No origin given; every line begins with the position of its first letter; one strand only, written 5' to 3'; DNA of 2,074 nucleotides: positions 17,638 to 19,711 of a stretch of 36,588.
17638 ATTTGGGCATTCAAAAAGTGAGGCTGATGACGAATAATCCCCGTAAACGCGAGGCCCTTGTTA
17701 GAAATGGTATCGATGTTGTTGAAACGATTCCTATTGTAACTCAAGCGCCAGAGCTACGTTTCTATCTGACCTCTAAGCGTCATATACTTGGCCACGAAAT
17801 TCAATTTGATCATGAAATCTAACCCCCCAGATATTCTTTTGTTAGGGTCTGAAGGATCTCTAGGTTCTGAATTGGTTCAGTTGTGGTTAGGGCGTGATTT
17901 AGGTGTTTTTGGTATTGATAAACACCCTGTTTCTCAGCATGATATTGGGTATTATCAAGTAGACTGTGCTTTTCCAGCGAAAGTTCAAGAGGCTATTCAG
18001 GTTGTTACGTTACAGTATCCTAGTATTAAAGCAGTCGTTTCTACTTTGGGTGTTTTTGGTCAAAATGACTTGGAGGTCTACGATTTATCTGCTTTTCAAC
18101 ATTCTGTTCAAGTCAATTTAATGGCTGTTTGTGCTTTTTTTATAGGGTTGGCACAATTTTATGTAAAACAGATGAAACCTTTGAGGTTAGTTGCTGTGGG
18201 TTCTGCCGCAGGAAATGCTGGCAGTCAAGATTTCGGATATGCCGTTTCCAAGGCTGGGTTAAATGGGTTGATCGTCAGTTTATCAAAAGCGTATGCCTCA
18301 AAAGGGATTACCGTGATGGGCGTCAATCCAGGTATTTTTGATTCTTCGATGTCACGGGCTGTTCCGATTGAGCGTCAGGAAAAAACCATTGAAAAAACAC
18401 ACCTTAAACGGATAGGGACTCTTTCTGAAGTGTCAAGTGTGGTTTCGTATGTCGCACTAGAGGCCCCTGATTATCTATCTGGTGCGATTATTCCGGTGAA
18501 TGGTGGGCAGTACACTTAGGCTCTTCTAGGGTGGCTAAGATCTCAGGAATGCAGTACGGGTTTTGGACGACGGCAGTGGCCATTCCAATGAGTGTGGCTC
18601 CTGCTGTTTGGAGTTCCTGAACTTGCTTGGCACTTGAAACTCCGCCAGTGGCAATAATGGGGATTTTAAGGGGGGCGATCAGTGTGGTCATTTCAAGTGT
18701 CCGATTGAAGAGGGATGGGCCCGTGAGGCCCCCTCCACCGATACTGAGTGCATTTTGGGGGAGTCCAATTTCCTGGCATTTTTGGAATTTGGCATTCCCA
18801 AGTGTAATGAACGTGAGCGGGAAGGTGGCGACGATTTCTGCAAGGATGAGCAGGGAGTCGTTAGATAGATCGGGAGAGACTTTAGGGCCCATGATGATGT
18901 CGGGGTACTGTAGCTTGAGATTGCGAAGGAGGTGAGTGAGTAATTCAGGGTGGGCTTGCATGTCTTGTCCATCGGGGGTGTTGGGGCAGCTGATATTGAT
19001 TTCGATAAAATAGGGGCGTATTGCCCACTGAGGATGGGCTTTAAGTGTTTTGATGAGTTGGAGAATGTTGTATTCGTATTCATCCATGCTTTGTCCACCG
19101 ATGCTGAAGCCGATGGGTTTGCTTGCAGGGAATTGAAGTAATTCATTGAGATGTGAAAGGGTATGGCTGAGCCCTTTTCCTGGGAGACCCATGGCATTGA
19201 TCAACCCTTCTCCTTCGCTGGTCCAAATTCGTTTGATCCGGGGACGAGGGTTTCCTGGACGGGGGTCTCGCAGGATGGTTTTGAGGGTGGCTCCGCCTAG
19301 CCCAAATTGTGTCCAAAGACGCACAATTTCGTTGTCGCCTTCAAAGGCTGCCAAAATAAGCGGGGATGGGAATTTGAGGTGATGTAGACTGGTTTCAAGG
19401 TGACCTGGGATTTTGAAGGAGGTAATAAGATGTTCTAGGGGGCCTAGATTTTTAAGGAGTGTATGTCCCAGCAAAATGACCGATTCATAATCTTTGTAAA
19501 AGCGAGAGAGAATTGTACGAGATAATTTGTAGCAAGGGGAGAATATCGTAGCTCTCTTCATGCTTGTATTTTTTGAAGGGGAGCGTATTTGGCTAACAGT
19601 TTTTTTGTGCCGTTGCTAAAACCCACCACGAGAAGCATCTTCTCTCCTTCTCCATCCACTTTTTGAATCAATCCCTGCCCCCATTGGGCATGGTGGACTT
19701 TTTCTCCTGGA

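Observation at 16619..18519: LOG-like N-glycosidase, non-canonical GTP-cyclohydrolase-II-fold enzyme and atypical SDR: a candidate undescribed nucleotide/pyrimidine nitrogen-salvage module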

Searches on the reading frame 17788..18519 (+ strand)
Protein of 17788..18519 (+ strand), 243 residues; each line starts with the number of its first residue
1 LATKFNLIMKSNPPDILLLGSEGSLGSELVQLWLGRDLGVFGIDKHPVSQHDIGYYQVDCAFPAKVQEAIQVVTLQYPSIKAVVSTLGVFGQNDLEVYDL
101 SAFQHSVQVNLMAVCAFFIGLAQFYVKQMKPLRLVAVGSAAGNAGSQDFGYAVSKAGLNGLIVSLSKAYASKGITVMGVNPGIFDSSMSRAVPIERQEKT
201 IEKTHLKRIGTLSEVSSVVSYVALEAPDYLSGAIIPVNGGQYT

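Call 3: search_protein_families(library=pfam, proteins=[window:17788-18519:+], max_evalue=0.01)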
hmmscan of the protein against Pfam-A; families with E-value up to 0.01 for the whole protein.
window:17788-18519:+ (243 aa): 2 families
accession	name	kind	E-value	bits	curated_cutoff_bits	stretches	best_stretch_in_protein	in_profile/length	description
PF13561.12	adh_short_C2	-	2.2e-21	77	27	1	55-240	47-234/236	Enoyl-(Acyl carrier protein) reductase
PF00106.31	adh_short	-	2.7e-17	63.3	26.6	1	51-192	49-190/195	short chain dehydrogenase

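Call 4: search_protein_families(library=ncbifam, proteins=[window:17788-18519:+], max_evalue=0.01)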
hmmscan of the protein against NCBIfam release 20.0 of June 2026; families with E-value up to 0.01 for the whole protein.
window:17788-18519:+ (243 aa): 185 families (the best 25 are shown)
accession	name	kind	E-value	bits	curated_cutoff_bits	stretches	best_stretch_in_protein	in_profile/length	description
TIGR01830.1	3oxo_ACP_reduc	equivalog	1e-26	94.2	297.75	1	56-240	53-237/239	3-oxoacyl-[acyl-carrier-protein] reductase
NF040605.2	mycolic_FabG1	exception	1.4e-25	90.5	420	1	49-241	35-229/233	3-oxoacyl-ACP reductase FabG1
NF009466.0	PRK12826.1-2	subfamily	1.5e-25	90.1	222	1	53-242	55-245/248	3-oxoacyl-ACP reductase FabG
NF004198.0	PRK05653.1-3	equivalog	7.8e-25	87.7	296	1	55-242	60-247/248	3-oxoacyl-ACP reductase FabG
NF047420.2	EF_P_mod_YmfI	equivalog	2.9e-22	79.5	238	1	50-241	48-235/236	elongation factor P 5-aminopentanone reductase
NF004197.0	PRK05653.1-1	equivalog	3.2e-22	79.4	332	1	57-242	62-247/249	3-oxoacyl-ACP reductase FabG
TIGR01829.1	AcAcCoA_reduct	subfamily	4.2e-22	79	302.1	1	47-242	46-241/242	acetoacetyl-CoA reductase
NF004200.0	PRK05653.1-5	equivalog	3.7e-21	75.8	273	1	57-240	58-240/242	3-oxoacyl-ACP reductase FabG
NF009464.0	PRK12824.1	subfamily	8.7e-21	74.7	269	1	51-242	52-243/245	3-oxoacyl-ACP reductase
NF006070.0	PRK08213.1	subfamily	2.5e-19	69.8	279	1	55-241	65-256/259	gluconate 5-dehydrogenase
NF005559.1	PRK07231.1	subfamily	3.5e-19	69.3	215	1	56-241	57-247/249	glucose 1-dehydrogenase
NF004199.0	PRK05653.1-4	equivalog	1e-18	67.8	301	1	63-242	67-246/247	3-oxoacyl-ACP reductase FabG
NF004817.0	PRK06171.1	subfamily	2.7e-18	66.4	304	1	17-241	13-262/265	sorbitol-6-phosphate dehydrogenase subunit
NF053701.1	CsHdxCHCADhChcB2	equivalog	3.2e-18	66.1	350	1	55-240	55-241/245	cis-4-hydroxycyclohexanecarboxylate dehydrogenase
NF005118.0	PRK06550.1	equivalog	5.4e-18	65.7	270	1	16-240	8-232/236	3-oxoacyl-ACP reductase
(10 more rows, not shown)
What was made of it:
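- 17812..18519 (+): SDR (235 aa) with a GxxGxLG glycine motif, Asp at the end of beta-2 (NAD-type) and an intact Asn/Ser/YxxxK catalytic set. Pfam and NCBIfam hits, all below equivalog cut-offs (calls 3, 4).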

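Call 58: search_solved_structures(query=window:17809-18516:+, max_evalue=1e-8, show_alignments=2)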
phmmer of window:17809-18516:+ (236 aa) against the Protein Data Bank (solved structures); distinct sequences matched with E-value up to 1e-8: 112 (the best 60 are shown).
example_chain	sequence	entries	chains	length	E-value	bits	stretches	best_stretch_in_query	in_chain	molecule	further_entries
6t77_A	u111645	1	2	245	2.2e-21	79.8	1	52-235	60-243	3-oxoacyl-ACP reductase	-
5ovj_A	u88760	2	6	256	1.6e-19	73.7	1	44-234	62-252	3-oxoacyl-[acyl-carrier-protein] reductase FabG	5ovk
1uzl_A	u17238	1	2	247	2.3e-19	73.2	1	45-234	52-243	3-OXOACYL-[ACYL-CARRIER PROTEIN] REDUCTASE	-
5ovl_A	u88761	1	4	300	2.7e-19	73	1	44-234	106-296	3-oxoacyl-[acyl-carrier-protein] reductase FabG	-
6t5x_A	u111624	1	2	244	3e-19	72.8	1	52-235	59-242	3-oxoacyl-[acyl-carrier-protein] reductase FabG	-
6t7m_A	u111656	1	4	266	3.8e-19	72.5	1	52-235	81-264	3-oxoacyl-[acyl-carrier-protein] reductase FabG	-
5cdy_A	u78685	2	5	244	9.9e-19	71.1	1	52-235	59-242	3-oxoacyl-[acyl-carrier protein] reductase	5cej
1i01_A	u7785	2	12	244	1e-18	71.1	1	52-235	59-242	BETA-KETOACYL [ACP] REDUCTASE | 3-oxoacyl-[acyl-carrier protein] reductase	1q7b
1uzm_A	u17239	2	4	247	1.2e-18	70.9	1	50-234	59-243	3-OXOACYL-[ACYL-CARRIER PROTEIN] REDUCTASE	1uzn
4afn_A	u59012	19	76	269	2.6e-18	69.7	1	126-235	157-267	3-OXOACYL-[ACYL-CARRIER-PROTEIN] REDUCTASE FABG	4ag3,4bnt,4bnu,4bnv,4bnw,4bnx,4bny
3op4_A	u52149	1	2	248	2.8e-18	69.6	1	52-235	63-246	3-oxoacyl-[acyl-carrier protein] reductase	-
3rro_A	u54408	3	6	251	2.9e-18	69.6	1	52-235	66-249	3-ketoacyl-(acyl-carrier-protein) reductase | 3-oxoacyl-[acyl-carrier protein] reductase | 3-oxoacyl-[acyl-carrier-protein] reductase FabG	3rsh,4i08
1q7c_A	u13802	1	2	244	3.2e-18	69.4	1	52-235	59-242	3-oxoacyl-[acyl-carrier protein] reductase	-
5end_A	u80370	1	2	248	3.4e-18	69.4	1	52-235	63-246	3-oxoacyl-[acyl-carrier-protein] reductase FabG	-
3tzh_A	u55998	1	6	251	4.1e-18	69.1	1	52-235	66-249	3-oxoacyl-[acyl-carrier protein] reductase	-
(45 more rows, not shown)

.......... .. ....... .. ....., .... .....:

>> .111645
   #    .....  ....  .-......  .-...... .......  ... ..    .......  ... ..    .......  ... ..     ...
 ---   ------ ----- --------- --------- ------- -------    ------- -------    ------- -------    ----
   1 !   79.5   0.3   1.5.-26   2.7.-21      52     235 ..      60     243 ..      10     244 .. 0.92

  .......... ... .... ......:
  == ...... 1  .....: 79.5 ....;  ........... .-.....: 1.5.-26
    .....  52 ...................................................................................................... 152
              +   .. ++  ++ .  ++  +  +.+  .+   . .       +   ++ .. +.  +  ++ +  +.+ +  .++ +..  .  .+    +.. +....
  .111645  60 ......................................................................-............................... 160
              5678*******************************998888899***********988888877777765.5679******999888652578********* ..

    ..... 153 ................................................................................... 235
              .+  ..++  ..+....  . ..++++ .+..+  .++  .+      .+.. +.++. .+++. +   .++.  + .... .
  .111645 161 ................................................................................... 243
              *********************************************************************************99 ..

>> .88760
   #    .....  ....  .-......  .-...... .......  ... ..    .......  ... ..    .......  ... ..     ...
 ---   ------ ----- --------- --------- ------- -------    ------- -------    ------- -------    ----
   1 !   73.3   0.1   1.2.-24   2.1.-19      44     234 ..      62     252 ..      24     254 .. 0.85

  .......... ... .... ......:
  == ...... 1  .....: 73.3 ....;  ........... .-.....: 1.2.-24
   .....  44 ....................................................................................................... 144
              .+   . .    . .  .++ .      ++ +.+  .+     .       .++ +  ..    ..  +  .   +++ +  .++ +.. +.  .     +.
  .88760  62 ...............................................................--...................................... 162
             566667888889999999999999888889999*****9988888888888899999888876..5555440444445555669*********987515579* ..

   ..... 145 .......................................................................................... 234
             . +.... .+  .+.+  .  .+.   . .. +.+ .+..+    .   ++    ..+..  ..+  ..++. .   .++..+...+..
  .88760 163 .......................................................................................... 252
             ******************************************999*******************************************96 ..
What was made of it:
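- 17812..18519 (+): Closest PDB sequences are FabG-type, about 80 bits (call 58).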

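Call 70: search_protein_families(library=padloc, proteins=[window:17812-18516:+], max_evalue=0.01)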
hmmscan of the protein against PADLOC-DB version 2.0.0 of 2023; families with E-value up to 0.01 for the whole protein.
window:17812-18516:+ (235 aa): 0 families

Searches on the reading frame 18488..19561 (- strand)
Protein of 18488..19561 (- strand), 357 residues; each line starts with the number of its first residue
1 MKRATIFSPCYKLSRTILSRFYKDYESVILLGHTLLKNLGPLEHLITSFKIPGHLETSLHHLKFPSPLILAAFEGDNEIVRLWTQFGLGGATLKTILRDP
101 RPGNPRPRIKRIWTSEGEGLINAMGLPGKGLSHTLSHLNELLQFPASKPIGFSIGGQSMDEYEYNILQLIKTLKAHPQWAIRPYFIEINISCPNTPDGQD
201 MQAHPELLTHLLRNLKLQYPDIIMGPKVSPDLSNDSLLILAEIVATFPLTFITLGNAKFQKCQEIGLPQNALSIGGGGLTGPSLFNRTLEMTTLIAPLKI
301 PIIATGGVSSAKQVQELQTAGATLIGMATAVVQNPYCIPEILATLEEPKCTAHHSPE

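Call 3: search_protein_families(library=pfam, proteins=[window:18488-19561:-], max_evalue=0.01)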
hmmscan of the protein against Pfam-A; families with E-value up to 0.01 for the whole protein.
window:18488-19561:- (357 aa): 3 families
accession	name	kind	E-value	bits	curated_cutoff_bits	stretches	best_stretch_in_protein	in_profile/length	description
PF01180.27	DHO_dh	-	9.3e-44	150.2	27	1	55-347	2-289/291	Dihydroorotate dehydrogenase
PF00977.27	His_biosynth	-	0.001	19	23.6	1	294-346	68-120/228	Histidine biosynthesis protein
PF03060.21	NMO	-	0.0012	18.7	28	1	294-331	188-225/331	Nitronate monooxygenase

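Call 4: search_protein_families(library=ncbifam, proteins=[window:18488-19561:-], max_evalue=0.01)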
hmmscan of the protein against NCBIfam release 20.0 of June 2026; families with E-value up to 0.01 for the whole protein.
window:18488-19561:- (357 aa): 17 families
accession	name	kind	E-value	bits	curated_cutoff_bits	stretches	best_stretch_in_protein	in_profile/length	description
NF003652.0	PRK05286.2-5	equivalog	1.4e-34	119.9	267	1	43-346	37-341/353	quinone-dependent dihydroorotate dehydrogenase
NF003645.0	PRK05286.1-2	equivalog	4.9e-32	111.2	366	1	50-335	41-324/359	quinone-dependent dihydroorotate dehydrogenase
NF003651.0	PRK05286.2-4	equivalog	1.3e-31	109.6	448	1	54-347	61-358/377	quinone-dependent dihydroorotate dehydrogenase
TIGR01036.1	pyrD_sub2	equivalog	1.2e-30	106.5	200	1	49-342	40-332/356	dihydroorotate dehydrogenase (quinone)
NF003648.0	PRK05286.2-1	equivalog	5.3e-30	104.5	433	1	54-332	50-322/360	quinone-dependent dihydroorotate dehydrogenase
NF005574.0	PRK07259.1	equivalog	4.2e-29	101.4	269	1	55-347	5-285/304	dihydroorotate dehydrogenase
NF003650.0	PRK05286.2-3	equivalog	9.7e-29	100.4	477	1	54-346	72-370/393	quinone-dependent dihydroorotate dehydrogenase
TIGR01037.2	pyrD_sub1_fam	subfamily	1.8e-25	89.7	270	1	55-346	1-281/300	dihydroorotate dehydrogenase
NF003646.0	PRK05286.1-4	equivalog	1.9e-24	86.1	457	1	11-346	3-337/341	quinone-dependent dihydroorotate dehydrogenase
NF003644.0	PRK05286.1-1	equivalog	9e-24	84.2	418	1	11-342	3-333/336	quinone-dependent dihydroorotate dehydrogenase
NF003649.0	PRK05286.2-2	equivalog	1.2e-23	83.6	505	1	54-343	49-328/351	quinone-dependent dihydroorotate dehydrogenase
NF002702.0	PRK02506.1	equivalog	4.4e-23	81.9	301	1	90-334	41-278/313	dihydroorotate oxidase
NF003647.0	PRK05286.1-5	equivalog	1.2e-22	80.3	619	1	54-332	48-320/354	quinone-dependent dihydroorotate dehydrogenase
NF041011.1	dihydoor_dh_Arch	equivalog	4.5e-18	65.3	330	1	76-346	23-270/289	dihydroorotate dehydrogenase PyrD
NF010112.0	PRK13585.1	equivalog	2.3e-05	24.1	243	1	291-340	184-233/241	1-(5-phosphoribosyl)-5-[(5-phosphoribosylamino)methylideneamino]imidazole-4-carboxamide isomerase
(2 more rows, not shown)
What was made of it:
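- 18488..19561 (-): Divergent dihydroorotate-dehydrogenase-like gene, convergent with the SDR and overlapping its 3' end by 32 nt. Has an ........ (Cys) active-site motif. Below every NCBIfam DHODH cut-off (calls 3, 4).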

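Call 59: search_solved_structures(query=window:18491-19561:-, max_evalue=1e-10, show_alignments=2)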
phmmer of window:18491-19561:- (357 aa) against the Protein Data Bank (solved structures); distinct sequences matched with E-value up to 1e-10: 44.
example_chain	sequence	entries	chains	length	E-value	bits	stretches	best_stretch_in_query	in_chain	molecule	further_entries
4xq6_A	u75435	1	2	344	1.9e-22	83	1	55-329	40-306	Dihydroorotate dehydrogenase (quinone)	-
8ofw_A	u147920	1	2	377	2.2e-22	82.8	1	55-329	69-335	Dihydroorotate dehydrogenase (quinone)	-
5ue9_A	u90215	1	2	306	3e-20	75.8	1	59-347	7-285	Dihydroorotate dehydrogenase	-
1ep1_A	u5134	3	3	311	9.5e-20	74.2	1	58-347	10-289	DIHYDROOROTATE DEHYDROGENASE B (PYRD SUBUNIT)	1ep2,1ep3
5ksw_A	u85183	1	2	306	1e-19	74.1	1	59-347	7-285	Dihydroorotate dehydrogenase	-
7ut5_A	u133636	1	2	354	9.5e-19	70.9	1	57-333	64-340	Dihydroorotate dehydrogenase (quinone)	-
1f76_A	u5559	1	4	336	1.6e-18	70.1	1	42-342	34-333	Dihydroorotate dehydrogenase (quinone)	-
7t5k_A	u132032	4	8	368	2.2e-18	69.7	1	42-342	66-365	Dihydroorotate dehydrogenase (quinone)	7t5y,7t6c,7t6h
1uum_A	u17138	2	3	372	4.5e-18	68.7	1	48-332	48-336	DIHYDROOROTATE DEHYDROGENASE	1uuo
4ori_A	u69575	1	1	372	4.5e-18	68.6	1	48-332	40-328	Dihydroorotate dehydrogenase (quinone), mitochondrial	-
6b8s_A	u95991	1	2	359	1.8e-16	63.4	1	30-339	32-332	Dihydroorotate dehydrogenase (quinone)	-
1jqv_A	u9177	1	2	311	2e-16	63.2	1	89-347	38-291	Dihydroorotate dehydrogenase A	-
1jub_A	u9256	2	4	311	2.4e-16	63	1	89-347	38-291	dihydroorotate dehydrogenase A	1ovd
1dor_A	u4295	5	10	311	2.6e-16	62.8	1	89-347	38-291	DIHYDROOROTATE DEHYDROGENASE A | DIHYDROOROTATE DEHYDROGENASE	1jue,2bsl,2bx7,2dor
5mvd_A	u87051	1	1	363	7.1e-16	61.4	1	54-332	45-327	Dihydroorotate dehydrogenase (quinone), mitochondrial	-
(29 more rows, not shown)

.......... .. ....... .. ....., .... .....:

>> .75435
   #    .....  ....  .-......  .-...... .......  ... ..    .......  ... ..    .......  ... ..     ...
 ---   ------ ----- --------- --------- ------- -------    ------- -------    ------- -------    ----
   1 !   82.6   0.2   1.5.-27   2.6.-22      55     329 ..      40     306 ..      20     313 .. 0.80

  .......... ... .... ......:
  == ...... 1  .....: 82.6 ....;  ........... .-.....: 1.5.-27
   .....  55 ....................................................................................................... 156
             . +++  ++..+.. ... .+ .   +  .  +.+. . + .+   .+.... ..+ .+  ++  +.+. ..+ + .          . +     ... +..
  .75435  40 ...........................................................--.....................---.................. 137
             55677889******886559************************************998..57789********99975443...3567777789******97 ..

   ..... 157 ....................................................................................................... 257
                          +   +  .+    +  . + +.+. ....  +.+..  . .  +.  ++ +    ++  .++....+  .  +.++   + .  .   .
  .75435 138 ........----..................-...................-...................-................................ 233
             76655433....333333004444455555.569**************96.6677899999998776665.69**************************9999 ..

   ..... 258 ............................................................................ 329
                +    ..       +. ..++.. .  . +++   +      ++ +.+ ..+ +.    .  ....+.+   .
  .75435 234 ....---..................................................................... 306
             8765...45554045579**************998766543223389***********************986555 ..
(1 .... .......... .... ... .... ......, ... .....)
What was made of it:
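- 18488..19561 (-): PDB alignment (call 59).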
